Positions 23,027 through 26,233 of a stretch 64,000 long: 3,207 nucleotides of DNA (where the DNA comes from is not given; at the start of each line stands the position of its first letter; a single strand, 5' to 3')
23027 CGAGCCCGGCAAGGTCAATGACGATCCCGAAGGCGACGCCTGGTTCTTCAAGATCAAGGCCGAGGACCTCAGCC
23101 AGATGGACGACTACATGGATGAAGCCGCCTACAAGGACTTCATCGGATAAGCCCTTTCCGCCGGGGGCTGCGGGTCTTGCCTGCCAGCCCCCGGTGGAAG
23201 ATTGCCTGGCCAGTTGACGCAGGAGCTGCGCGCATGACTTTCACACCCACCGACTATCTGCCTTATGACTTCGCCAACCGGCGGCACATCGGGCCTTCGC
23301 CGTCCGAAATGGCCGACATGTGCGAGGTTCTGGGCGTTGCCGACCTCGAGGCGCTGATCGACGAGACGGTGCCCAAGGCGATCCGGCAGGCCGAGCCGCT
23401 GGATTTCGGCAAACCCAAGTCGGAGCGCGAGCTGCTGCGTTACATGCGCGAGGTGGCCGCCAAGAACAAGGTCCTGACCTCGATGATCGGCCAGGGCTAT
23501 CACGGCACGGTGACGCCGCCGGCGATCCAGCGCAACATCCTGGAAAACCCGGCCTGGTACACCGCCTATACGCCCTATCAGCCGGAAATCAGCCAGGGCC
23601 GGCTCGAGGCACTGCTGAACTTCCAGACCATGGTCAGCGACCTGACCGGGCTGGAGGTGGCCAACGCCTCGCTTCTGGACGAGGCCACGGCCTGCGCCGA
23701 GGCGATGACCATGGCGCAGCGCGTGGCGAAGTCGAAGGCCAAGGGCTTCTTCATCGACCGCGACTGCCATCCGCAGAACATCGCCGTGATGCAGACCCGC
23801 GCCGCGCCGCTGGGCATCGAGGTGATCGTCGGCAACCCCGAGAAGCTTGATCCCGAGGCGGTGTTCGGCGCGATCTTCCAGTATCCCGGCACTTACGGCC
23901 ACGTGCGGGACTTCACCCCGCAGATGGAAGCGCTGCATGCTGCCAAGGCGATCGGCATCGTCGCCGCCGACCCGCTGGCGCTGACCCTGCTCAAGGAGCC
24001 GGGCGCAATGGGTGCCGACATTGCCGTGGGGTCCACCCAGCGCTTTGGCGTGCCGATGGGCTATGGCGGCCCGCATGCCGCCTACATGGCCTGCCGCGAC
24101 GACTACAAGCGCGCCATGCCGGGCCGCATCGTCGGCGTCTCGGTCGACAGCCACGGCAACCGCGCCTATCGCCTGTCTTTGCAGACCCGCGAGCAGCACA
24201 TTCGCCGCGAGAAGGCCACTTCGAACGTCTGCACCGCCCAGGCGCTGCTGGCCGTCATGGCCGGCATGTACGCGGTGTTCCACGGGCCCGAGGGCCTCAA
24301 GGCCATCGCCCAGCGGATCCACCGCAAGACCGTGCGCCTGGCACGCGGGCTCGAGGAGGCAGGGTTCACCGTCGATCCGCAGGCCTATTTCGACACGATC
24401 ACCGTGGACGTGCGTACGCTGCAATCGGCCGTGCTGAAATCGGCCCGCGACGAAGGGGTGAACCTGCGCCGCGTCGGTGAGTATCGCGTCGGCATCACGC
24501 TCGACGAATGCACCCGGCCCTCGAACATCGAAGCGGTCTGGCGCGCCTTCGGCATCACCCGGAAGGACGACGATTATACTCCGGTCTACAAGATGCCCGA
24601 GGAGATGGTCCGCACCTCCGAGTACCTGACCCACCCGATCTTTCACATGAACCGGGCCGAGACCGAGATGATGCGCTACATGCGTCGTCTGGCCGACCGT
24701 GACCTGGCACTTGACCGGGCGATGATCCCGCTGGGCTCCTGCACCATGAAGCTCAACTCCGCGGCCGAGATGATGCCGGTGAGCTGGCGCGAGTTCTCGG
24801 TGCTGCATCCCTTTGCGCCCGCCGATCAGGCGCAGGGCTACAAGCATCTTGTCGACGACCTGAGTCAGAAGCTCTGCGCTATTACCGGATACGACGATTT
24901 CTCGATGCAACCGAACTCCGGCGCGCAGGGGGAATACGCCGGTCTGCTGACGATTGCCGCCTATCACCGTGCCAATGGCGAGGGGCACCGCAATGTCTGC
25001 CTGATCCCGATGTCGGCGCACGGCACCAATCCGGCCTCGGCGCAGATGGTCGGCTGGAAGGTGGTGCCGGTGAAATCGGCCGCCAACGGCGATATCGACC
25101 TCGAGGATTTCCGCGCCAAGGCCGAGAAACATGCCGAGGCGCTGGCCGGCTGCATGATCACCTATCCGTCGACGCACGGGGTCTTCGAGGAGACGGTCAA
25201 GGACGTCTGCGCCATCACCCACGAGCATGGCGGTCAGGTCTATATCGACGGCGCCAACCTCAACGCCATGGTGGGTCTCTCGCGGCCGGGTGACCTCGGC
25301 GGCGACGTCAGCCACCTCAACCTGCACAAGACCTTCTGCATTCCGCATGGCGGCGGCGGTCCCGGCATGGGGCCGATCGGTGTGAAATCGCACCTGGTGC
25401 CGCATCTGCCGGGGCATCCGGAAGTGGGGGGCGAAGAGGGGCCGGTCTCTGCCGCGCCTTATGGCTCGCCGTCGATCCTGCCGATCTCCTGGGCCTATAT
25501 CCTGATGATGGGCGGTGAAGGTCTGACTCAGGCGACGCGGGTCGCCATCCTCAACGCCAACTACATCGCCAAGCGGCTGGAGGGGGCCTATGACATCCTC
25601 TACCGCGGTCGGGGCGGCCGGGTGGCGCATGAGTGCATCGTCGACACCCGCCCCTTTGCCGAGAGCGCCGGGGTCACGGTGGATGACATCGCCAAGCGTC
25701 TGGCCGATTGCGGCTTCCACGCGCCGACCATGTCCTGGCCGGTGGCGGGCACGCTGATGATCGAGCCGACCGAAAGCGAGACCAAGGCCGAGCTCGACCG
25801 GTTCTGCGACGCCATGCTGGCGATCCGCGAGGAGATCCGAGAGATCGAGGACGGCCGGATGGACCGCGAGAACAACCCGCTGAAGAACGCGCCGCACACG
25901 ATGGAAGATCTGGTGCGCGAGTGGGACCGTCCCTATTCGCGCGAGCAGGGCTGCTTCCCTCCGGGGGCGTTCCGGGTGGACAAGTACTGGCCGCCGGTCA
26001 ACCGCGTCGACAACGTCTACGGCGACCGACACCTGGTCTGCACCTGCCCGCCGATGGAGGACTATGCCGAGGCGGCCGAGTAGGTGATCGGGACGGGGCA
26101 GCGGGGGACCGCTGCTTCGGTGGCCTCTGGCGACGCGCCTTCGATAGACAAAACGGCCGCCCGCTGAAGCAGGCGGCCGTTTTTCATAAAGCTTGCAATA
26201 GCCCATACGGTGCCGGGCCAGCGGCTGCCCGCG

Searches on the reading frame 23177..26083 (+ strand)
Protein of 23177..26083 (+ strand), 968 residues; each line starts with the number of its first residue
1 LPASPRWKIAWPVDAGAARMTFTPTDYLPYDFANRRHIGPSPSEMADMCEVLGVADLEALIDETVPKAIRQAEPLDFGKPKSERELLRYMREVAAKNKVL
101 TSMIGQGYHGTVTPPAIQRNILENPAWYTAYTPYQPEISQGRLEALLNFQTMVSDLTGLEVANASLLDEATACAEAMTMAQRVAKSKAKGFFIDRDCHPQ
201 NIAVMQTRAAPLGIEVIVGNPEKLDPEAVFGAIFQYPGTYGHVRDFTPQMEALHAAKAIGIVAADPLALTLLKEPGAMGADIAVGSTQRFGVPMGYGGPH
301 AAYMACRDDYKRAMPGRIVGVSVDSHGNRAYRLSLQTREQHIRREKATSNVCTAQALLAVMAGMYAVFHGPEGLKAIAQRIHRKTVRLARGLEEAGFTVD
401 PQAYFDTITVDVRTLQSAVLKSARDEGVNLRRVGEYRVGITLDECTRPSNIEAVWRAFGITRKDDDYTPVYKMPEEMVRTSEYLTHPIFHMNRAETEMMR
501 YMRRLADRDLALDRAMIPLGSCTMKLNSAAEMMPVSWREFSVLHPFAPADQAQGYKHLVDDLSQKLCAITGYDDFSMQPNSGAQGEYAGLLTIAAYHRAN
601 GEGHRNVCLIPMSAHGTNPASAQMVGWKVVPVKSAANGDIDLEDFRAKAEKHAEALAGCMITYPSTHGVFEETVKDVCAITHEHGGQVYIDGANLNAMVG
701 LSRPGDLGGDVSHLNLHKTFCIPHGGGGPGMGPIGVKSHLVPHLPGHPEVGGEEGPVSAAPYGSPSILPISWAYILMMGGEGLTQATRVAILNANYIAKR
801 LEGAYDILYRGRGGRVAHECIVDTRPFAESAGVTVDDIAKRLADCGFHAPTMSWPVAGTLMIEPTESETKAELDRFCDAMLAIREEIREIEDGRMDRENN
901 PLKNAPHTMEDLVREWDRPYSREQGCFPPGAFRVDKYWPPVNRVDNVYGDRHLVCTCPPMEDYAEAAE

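Call 13: search_protein_families(library=ncbifam, proteins=[window:23177-26083:+])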
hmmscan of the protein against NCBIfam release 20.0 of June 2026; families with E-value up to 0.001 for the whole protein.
window:23177-26083:+ (968 aa): 3 families
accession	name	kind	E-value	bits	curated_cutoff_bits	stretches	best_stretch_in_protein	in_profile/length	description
TIGR00461.1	gcvP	equivalog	0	1422.2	859.2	1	36-957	1-939/939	aminomethyl-transferring glycine dehydrogenase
NF003346.0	PRK04366.1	equivalog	1.8e-141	472.2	441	2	472-892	38-460/487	aminomethyl-transferring glycine dehydrogenase subunit GcvPB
NF001696.0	PRK00451.1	equivalog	3.3e-127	425.1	364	2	38-428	5-405/447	aminomethyl-transferring glycine dehydrogenase subunit GcvPA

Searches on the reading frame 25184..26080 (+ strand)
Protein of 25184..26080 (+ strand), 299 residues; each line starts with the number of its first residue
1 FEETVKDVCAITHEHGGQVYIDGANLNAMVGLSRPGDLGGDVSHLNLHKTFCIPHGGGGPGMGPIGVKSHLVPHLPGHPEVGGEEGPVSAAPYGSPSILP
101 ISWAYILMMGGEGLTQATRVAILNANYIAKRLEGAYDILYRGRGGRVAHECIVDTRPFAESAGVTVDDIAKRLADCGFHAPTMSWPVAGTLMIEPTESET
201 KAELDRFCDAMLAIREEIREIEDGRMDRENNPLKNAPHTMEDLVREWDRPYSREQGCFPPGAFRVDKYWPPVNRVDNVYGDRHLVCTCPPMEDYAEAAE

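Call 78: find_related_loci(query=window:25184-26080:+, collection=metagenome_contigs, flank=2500)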
Query window:25184-26080:+ (299 aa) in metagenome_contigs; peptide patterns used: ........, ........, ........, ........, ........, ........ (x = any residue, [..] = any of these).
600 stretches matched a pattern (row limit reached: there are more); 568 encode a relative of the query (tblastn E <= 1e-3); the best 80 are kept; 80 distinct loci.
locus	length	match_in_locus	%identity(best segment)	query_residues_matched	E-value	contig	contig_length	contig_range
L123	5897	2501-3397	96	1-299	0e+0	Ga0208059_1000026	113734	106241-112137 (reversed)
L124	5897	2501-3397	90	1-299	9e-179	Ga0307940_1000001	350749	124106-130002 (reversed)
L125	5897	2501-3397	87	1-299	5e-174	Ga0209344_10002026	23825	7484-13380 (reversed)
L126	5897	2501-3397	88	1-299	1e-174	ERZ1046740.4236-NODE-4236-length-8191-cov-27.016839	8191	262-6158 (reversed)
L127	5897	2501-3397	87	1-299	2e-172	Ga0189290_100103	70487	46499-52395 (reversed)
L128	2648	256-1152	86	1-299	0e+0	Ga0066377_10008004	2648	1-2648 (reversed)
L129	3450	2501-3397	86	1-299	2e-175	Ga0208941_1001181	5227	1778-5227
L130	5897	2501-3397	87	1-299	6e-171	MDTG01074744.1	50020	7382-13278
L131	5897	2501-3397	86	1-299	1e-170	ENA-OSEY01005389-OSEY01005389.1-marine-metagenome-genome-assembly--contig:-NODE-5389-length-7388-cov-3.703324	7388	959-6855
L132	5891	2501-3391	88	1-299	2e-170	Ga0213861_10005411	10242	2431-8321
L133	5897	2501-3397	86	1-299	2e-170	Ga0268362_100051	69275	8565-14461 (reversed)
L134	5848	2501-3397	85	1-299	6e-171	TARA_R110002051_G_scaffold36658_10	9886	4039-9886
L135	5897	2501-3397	87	1-299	3e-171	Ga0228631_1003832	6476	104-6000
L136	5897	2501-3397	87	1-299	2e-170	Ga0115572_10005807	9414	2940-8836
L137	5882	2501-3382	87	1-294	1e-169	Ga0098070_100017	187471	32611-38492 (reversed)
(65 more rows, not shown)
